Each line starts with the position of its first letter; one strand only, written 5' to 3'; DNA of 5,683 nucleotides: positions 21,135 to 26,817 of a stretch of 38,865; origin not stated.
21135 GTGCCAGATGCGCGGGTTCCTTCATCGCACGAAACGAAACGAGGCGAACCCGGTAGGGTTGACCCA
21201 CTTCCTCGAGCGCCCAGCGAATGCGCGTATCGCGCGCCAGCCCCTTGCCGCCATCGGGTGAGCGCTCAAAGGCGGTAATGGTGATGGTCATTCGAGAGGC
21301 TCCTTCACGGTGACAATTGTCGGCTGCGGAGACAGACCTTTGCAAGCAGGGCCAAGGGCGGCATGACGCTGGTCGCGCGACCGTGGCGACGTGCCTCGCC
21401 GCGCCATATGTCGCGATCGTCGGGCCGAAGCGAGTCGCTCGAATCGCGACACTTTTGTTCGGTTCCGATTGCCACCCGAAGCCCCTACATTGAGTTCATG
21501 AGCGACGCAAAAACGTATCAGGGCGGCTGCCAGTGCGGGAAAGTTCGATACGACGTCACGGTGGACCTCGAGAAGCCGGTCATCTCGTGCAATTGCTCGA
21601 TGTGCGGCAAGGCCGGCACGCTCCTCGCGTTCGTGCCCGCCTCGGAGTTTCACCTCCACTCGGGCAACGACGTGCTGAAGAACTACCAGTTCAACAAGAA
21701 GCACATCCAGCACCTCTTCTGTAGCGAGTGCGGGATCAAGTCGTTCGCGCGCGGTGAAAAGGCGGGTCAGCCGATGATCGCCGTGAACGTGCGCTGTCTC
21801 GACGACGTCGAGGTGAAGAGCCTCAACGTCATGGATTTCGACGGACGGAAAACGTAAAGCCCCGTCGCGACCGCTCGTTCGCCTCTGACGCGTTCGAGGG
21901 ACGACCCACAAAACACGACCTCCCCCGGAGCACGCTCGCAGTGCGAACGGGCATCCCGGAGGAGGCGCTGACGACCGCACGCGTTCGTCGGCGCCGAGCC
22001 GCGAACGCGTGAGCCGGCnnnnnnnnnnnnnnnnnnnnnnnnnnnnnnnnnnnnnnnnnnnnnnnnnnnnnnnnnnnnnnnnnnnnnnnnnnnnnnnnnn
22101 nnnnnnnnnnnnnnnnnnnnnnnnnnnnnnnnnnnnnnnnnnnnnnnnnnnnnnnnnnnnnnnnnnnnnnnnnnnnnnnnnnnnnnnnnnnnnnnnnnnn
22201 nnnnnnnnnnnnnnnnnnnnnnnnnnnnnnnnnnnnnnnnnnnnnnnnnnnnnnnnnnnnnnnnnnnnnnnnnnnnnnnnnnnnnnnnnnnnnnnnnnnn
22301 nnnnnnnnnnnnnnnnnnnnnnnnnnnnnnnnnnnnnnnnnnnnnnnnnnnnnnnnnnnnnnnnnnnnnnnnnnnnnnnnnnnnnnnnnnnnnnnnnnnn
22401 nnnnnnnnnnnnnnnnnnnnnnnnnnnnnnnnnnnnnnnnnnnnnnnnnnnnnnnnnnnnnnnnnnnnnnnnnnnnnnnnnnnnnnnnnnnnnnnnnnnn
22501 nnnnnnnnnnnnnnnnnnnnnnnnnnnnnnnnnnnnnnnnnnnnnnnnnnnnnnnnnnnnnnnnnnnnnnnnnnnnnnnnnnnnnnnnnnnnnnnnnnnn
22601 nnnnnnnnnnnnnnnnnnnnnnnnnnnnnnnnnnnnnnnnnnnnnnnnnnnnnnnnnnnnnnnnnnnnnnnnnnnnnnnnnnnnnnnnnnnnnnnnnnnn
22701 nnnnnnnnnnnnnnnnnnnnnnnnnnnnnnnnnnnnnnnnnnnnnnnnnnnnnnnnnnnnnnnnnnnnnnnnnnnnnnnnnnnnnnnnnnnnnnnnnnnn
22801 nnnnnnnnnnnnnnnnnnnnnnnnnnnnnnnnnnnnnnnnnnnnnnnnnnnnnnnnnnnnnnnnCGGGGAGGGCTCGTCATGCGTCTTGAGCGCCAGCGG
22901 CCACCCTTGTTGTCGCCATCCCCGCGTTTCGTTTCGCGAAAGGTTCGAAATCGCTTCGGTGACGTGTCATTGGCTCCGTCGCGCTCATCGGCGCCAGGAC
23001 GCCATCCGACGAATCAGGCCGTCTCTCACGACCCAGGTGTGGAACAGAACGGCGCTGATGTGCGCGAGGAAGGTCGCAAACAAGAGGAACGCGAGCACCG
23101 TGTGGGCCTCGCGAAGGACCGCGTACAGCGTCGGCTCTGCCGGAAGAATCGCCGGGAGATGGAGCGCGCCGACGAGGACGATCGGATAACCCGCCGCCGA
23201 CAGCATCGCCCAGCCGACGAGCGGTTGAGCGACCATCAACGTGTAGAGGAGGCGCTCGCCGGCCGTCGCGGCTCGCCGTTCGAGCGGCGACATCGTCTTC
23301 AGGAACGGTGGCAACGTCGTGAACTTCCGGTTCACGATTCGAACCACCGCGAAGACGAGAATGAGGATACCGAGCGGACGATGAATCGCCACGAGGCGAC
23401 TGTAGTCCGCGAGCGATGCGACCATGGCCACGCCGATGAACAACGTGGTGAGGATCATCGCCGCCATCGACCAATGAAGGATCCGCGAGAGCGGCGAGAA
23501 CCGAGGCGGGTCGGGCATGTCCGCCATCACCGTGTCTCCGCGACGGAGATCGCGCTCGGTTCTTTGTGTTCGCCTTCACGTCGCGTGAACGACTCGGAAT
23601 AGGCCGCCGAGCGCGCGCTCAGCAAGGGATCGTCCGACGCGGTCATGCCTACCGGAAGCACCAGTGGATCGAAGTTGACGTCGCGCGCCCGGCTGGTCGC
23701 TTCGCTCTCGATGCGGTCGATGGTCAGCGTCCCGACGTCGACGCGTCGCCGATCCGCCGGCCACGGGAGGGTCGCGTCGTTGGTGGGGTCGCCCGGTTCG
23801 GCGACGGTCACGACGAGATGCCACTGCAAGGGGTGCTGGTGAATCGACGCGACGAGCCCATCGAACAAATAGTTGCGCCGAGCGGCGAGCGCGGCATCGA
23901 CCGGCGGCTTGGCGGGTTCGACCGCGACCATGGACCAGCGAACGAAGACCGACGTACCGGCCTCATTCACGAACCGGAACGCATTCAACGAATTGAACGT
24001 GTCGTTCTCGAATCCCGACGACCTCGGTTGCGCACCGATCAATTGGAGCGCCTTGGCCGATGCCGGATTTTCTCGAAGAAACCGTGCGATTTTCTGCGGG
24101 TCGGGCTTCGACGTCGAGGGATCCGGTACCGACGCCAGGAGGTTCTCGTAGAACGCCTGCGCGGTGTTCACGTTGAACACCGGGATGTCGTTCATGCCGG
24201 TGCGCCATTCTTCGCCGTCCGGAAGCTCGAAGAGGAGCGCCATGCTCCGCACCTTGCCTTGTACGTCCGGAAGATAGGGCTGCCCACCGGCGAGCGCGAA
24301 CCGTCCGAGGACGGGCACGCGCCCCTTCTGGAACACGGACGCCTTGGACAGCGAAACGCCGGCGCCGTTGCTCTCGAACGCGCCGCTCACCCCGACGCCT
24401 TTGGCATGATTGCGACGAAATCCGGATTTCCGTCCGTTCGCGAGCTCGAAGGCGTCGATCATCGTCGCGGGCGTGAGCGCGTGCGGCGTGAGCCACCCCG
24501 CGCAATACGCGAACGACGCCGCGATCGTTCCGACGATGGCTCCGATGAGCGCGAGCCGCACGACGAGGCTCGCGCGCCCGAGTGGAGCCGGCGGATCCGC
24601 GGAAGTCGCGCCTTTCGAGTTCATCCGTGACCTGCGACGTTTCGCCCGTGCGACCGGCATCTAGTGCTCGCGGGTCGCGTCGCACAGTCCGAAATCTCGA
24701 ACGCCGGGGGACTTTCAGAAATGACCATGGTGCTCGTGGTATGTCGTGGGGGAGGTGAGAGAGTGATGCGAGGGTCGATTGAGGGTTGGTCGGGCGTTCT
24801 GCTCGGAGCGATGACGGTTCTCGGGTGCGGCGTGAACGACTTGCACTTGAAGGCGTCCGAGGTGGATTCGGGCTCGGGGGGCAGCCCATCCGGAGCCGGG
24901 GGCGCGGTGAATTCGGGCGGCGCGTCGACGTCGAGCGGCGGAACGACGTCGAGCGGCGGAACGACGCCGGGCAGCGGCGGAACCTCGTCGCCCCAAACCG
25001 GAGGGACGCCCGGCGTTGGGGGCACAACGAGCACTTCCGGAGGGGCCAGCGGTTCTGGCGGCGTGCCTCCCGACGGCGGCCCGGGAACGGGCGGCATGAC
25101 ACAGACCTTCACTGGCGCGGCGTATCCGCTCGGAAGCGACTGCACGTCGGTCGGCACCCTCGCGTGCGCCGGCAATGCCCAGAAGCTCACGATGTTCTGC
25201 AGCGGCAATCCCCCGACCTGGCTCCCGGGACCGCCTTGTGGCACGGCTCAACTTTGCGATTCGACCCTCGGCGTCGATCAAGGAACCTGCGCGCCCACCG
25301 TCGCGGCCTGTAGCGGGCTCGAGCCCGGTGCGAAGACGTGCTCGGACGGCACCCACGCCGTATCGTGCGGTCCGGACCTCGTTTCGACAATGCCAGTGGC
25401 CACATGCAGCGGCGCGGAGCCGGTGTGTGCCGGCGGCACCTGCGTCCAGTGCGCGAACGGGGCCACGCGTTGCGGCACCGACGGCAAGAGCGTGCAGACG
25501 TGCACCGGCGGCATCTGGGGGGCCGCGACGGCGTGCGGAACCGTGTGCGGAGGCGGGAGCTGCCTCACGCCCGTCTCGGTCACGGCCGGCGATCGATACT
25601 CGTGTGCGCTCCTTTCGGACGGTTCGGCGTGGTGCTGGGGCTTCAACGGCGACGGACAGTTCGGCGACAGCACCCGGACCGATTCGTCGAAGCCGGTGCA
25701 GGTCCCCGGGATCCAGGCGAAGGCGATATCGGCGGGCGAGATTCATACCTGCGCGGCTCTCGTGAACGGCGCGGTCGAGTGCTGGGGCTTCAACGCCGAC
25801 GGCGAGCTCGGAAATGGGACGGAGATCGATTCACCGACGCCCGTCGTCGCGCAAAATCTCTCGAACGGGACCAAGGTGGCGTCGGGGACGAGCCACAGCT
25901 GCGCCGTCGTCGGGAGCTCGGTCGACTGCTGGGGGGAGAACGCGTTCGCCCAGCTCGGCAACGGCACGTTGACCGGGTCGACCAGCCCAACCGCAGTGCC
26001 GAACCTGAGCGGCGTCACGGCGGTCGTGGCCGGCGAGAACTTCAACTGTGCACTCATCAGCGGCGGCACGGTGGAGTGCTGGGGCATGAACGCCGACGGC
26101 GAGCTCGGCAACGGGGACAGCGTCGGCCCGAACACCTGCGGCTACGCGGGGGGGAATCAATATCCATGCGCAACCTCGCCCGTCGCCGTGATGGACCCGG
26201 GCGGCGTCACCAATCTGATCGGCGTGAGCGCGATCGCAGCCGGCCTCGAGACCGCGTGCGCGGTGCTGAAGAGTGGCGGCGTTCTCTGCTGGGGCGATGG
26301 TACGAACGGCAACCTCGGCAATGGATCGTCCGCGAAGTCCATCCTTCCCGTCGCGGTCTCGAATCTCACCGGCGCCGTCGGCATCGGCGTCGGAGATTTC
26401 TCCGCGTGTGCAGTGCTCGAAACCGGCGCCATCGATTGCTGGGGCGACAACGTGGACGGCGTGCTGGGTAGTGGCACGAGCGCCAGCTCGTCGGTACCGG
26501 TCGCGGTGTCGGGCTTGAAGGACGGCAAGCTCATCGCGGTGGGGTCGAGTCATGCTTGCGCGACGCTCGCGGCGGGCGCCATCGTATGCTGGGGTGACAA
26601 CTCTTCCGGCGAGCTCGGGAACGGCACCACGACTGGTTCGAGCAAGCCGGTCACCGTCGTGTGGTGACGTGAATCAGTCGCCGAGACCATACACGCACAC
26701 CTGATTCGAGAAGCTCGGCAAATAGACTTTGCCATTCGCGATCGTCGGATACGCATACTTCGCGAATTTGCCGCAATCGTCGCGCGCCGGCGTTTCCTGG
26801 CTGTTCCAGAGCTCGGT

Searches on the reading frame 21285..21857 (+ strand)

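Call 9: search_protein_families(library=pfam, proteins=[window:21285-21857:+], max_evalue=0.001)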
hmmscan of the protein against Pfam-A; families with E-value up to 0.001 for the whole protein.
window:21285-21857:+ (190 aa): 1 family
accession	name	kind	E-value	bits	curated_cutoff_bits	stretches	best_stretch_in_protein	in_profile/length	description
PF04828.22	GFA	-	1.7e-15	57.5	24.3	1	77-174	1-101/115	Glutathione-dependent formaldehyde-activating enzyme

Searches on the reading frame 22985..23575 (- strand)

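Call 9: search_protein_families(library=pfam, proteins=[window:22985-23575:-], max_evalue=0.001)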
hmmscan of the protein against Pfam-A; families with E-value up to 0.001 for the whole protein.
window:22985-23575:- (196 aa): 1 family
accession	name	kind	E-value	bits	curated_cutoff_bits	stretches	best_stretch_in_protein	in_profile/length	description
PF01292.26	Ni_hydr_CYTB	-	9.9e-23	81.3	30.1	1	25-193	1-178/179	Prokaryotic cytochrome b561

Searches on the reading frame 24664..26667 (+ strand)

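Call 9: search_protein_families(library=pfam, proteins=[window:24664-26667:+], max_evalue=0.001)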
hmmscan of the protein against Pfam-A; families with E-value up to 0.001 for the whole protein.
window:24664-26667:+ (667 aa): 4 families
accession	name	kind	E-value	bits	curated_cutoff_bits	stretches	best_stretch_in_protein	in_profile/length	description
PF25390.1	WD40_RLD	-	1.5e-65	222.4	150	2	304-555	92-334/363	RCC1-like domain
PF00415.24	RCC1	-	6e-44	148.8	21.7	5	369-415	2-50/50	Regulator of chromosome condensation (RCC1) repeat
PF13540.12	RCC1_2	-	1.1e-39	133.6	22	5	304-332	2-30/30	Regulator of chromosome condensation (RCC1) repeat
PF25384.1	Alsin_RLD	-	0.00076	19.3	100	0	519-573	275-327/405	Alsin RCC1-like domain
